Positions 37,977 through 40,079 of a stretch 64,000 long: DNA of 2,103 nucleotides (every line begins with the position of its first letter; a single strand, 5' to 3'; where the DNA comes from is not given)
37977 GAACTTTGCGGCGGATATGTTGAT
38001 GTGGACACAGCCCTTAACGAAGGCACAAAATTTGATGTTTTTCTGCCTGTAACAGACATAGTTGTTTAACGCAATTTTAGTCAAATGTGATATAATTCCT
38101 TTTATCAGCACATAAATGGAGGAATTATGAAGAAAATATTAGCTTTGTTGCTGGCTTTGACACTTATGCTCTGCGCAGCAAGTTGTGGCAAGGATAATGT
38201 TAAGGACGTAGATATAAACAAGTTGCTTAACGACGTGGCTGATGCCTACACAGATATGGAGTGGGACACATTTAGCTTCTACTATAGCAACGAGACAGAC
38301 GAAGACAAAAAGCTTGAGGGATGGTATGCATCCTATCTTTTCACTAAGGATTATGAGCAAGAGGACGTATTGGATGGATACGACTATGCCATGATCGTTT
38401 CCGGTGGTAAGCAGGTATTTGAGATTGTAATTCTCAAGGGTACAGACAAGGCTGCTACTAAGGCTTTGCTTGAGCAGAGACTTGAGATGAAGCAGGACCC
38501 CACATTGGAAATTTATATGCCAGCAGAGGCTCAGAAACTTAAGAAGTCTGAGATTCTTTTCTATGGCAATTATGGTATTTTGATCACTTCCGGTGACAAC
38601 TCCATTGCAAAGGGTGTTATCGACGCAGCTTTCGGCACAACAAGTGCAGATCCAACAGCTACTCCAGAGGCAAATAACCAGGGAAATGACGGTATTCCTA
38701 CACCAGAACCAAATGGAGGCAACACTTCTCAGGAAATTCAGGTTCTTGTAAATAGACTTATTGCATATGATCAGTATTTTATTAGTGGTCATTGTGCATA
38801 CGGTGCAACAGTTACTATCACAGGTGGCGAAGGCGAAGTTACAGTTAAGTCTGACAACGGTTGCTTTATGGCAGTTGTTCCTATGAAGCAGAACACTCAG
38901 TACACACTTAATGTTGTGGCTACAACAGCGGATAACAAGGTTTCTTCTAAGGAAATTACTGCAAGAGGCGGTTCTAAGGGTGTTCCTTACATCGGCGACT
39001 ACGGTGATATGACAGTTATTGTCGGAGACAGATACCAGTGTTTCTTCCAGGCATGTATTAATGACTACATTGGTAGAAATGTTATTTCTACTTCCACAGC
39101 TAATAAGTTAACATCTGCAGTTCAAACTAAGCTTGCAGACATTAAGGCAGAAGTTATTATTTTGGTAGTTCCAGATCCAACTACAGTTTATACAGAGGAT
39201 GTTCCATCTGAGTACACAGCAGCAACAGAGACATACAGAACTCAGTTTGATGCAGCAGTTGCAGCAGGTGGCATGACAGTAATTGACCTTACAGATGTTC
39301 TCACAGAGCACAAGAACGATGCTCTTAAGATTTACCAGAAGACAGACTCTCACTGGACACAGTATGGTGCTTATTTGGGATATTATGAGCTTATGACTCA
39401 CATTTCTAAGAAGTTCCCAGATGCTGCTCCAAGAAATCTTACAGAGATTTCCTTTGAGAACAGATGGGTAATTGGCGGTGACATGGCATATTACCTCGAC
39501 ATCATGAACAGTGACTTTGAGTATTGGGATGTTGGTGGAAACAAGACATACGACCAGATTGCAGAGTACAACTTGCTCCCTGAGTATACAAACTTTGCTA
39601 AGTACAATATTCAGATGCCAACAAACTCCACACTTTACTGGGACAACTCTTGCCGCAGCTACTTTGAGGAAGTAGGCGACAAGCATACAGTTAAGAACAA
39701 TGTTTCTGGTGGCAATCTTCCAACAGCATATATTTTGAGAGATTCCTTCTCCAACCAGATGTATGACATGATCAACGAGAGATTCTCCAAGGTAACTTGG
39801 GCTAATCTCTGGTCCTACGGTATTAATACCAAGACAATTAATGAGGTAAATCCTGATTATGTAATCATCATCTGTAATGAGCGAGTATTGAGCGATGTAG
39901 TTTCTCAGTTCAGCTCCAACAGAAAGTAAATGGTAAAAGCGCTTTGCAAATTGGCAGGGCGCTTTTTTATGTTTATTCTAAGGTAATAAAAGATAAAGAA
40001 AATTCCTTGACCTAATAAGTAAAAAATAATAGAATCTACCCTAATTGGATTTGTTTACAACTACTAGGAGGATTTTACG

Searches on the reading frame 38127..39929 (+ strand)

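Call 78: search_protein_families(library=pfam, proteins=[window:38127-39929:+], max_evalue=0.001)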
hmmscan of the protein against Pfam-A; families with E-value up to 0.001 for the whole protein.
window:38127-39929:+ (600 aa): 4 families
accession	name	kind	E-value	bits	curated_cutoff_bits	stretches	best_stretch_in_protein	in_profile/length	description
PF16822.11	ALGX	-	8.7e-17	62.1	26.5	1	326-437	29-143/268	SGNH hydrolase-like domain, acetyltransferase AlgX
PF14270.11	DUF4358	-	1.1e-06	29.3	25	1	86-153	30-100/102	Domain of unknown function (DUF4358)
PF17936.7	Big_6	-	4.7e-05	24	27.6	1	211-275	9-76/83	Bacterial Ig domain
PF13472.12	Lipase_GDSL_2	-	0.00064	20.7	32.9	0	307-414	68-175/178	GDSL-like Lipase/Acylhydrolase family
